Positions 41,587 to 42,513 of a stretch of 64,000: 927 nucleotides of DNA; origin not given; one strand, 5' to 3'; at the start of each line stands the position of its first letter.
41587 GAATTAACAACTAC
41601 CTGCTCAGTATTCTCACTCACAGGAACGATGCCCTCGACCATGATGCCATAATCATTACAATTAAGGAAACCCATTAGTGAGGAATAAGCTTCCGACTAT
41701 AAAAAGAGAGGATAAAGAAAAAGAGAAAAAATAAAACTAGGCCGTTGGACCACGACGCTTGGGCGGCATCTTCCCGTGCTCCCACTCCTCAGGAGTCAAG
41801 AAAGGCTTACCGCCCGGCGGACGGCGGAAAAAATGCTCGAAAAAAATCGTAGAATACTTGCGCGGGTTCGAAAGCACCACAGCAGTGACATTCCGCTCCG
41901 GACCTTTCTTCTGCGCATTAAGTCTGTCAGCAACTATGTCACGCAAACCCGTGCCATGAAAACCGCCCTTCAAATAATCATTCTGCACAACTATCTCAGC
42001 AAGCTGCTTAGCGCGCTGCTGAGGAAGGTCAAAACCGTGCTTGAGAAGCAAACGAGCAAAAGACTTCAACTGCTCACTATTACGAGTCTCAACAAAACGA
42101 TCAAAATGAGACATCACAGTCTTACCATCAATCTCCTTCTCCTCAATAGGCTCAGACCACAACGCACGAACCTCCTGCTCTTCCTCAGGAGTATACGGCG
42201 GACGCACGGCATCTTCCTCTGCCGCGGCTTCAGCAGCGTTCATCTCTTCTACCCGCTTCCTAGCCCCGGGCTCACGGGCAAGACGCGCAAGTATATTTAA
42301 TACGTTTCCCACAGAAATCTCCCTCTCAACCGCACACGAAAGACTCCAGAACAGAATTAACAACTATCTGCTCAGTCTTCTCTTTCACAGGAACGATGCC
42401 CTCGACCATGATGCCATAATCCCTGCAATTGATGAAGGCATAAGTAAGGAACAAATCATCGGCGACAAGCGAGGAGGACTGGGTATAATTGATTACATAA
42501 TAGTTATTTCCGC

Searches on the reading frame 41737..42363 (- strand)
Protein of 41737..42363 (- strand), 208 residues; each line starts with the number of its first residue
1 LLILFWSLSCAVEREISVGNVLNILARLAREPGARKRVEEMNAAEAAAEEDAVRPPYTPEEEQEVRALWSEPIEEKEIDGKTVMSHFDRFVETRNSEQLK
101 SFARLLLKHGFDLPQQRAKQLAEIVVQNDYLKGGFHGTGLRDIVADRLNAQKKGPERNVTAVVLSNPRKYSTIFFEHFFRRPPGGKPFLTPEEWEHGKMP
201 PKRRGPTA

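Call 9: search_protein_families(library=pfam, proteins=[window:41737-42363:-], max_evalue=0.001)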
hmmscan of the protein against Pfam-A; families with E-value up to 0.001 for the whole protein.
window:41737-42363:- (208 aa): 0 families

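Call 25: search_protein_families(library=ncbifam, proteins=[window:41737-42360:-], max_evalue=0.01)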
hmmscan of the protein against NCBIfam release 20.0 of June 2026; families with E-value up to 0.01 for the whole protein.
window:41737-42360:- (207 aa): 0 families

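Call 34: search_protein_families(library=phrogs, proteins=[window:41737-42360:-], max_evalue=0.01)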
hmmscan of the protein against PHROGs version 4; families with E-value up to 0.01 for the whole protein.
window:41737-42360:- (207 aa): 0 families
